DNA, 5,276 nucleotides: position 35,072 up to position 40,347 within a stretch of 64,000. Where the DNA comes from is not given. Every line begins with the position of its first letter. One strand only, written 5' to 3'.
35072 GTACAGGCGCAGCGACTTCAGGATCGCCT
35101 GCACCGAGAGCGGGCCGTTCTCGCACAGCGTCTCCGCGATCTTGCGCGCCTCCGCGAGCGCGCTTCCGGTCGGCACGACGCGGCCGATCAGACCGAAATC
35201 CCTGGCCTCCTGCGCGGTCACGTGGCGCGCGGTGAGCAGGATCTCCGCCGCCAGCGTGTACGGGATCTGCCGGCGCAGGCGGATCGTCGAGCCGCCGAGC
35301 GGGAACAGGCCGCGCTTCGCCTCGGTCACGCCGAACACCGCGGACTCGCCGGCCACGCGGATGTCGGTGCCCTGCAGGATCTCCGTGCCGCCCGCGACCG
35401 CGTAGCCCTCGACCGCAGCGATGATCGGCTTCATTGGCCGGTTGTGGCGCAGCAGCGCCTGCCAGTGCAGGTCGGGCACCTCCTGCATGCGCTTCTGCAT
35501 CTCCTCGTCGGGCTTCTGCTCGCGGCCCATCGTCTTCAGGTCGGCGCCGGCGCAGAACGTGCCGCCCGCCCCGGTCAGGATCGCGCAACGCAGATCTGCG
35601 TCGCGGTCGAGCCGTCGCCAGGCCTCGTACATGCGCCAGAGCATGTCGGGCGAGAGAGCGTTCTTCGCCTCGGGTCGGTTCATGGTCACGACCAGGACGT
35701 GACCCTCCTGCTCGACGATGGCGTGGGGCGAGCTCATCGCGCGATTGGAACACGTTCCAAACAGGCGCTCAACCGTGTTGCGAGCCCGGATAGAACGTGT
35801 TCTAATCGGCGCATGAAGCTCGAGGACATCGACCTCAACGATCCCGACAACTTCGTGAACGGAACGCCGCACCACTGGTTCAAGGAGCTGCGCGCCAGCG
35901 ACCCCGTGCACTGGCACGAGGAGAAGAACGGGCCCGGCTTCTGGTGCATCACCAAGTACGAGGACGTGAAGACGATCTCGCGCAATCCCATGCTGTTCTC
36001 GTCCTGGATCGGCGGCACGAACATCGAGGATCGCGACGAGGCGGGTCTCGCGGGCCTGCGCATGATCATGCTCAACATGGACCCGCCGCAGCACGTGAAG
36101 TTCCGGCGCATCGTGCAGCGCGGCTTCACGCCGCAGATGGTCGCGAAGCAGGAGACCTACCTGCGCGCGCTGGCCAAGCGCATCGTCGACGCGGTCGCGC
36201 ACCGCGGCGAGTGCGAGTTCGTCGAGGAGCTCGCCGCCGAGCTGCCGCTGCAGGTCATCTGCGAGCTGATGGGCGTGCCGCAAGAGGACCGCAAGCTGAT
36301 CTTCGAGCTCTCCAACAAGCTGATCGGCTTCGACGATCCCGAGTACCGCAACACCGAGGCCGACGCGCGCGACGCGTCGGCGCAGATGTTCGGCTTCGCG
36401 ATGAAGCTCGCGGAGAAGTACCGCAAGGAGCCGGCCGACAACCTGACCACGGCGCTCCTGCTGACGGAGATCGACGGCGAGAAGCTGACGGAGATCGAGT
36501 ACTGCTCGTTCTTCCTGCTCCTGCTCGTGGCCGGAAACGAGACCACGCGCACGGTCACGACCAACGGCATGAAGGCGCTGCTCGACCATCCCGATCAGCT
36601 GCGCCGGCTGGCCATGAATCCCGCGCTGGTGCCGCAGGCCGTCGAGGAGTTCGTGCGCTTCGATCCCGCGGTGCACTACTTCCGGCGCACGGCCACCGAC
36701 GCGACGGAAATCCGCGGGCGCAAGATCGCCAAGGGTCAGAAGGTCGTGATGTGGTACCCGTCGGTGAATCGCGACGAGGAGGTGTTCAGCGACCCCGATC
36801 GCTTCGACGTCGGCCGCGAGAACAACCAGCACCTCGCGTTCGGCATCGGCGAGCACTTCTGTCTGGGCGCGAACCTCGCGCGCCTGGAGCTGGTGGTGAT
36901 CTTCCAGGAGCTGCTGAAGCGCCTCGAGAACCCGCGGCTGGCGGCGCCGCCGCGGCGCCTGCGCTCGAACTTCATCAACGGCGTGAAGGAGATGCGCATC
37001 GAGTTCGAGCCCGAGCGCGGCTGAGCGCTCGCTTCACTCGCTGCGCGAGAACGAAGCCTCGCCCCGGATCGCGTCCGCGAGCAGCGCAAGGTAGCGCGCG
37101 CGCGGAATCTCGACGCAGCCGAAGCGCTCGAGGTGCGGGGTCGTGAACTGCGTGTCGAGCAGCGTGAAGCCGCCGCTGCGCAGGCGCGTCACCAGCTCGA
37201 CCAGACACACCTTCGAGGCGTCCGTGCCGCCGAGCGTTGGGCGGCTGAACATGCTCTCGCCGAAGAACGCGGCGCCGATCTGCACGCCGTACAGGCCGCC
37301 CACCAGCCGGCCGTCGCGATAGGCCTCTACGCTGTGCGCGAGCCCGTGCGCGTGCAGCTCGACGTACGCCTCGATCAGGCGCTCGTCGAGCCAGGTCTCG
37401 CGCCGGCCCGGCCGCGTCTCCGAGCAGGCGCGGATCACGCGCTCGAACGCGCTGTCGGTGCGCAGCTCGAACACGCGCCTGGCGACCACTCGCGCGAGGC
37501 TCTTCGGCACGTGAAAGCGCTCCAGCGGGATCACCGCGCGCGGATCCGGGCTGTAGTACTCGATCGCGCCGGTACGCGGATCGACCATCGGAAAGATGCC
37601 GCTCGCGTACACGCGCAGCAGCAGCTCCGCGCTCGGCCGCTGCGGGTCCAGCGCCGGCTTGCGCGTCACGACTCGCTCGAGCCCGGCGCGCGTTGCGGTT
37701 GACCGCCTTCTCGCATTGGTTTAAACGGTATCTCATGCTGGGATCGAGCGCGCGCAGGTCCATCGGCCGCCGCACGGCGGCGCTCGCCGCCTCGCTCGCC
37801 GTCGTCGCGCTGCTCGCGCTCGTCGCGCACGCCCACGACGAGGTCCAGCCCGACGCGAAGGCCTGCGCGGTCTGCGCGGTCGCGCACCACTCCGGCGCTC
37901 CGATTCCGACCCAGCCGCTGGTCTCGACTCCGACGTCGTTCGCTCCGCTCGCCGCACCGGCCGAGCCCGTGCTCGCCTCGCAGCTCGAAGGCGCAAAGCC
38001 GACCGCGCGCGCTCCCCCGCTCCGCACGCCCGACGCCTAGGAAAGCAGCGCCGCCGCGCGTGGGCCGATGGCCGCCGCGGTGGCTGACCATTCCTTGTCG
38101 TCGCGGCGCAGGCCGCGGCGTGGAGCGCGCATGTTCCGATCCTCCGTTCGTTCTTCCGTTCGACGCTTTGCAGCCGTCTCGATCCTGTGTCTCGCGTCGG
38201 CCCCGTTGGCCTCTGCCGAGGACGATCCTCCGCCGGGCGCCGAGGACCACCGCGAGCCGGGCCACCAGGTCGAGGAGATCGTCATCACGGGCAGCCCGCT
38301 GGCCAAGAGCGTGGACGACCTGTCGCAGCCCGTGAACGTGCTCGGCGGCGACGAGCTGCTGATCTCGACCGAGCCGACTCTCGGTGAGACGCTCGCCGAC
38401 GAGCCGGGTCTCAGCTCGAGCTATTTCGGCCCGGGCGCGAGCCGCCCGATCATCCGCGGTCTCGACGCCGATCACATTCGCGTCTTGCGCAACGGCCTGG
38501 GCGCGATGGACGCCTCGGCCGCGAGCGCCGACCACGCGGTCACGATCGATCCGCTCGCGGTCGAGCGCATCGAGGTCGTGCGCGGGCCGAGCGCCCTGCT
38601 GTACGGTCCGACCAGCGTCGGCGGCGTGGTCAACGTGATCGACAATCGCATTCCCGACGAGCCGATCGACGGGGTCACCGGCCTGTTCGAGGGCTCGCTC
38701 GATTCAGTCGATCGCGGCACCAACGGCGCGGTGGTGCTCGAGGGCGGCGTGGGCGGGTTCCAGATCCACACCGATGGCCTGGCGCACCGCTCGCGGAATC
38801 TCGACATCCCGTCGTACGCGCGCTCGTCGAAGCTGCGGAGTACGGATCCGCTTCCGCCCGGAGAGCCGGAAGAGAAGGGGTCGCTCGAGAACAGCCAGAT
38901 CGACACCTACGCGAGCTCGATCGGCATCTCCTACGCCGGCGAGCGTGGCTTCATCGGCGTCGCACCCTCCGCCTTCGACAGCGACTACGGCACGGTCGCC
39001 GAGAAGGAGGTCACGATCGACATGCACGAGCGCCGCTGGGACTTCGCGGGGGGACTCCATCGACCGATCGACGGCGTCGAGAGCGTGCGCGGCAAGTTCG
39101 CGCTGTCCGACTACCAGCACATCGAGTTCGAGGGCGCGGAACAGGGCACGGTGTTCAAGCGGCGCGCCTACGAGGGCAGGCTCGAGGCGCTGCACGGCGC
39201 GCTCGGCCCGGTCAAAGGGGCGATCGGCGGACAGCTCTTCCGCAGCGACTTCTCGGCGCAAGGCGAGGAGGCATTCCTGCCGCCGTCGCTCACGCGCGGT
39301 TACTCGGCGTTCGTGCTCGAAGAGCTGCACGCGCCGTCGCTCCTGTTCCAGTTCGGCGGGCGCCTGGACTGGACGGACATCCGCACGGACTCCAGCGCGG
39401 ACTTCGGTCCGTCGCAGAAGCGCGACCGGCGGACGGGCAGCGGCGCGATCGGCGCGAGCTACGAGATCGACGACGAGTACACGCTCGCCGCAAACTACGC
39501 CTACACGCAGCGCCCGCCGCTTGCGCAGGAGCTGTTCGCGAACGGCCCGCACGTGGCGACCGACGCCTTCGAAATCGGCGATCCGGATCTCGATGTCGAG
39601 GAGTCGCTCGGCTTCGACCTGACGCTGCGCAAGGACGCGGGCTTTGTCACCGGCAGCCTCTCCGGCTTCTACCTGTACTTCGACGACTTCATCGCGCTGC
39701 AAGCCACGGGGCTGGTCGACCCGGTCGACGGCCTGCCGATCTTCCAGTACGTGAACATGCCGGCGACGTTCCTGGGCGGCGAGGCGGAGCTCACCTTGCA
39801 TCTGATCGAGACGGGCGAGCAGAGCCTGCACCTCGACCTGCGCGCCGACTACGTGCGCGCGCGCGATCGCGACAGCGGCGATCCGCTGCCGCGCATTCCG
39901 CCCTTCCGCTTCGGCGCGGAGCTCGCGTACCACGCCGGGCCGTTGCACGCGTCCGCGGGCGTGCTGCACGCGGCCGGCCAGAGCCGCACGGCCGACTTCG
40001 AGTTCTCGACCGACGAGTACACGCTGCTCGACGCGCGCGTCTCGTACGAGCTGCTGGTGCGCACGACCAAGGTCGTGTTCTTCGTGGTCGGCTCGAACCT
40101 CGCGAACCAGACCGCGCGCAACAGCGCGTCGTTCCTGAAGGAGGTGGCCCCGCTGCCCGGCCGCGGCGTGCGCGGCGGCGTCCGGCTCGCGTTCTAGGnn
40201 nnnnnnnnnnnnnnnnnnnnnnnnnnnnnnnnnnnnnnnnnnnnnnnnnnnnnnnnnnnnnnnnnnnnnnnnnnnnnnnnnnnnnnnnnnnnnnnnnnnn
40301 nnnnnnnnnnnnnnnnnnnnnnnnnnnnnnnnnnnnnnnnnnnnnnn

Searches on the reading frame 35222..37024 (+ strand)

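Call 61: search_protein_families(library=pfam, proteins=[window:35222-37024:+], max_evalue=0.001)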
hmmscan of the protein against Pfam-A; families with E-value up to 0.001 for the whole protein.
window:35222-37024:+ (600 aa): 1 family
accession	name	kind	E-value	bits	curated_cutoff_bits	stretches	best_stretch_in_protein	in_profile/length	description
PF00067.27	p450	-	1.5e-26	93.6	22.8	1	373-569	222-433/462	Cytochrome P450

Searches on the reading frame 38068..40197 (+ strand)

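Call 61: search_protein_families(library=pfam, proteins=[window:38068-40197:+], max_evalue=0.001)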
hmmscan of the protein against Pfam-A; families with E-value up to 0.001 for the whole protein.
window:38068-40197:+ (709 aa): 2 families
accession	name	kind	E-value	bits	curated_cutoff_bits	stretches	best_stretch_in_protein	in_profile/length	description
PF00593.30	TonB_dep_Rec_b-barrel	-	1.8e-35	124.1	27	1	394-662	152-423/436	TonB dependent receptor-like, beta-barrel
PF07715.20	Plug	-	1.5e-19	70.9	23.9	1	82-187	2-107/107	TonB-dependent Receptor Plug Domain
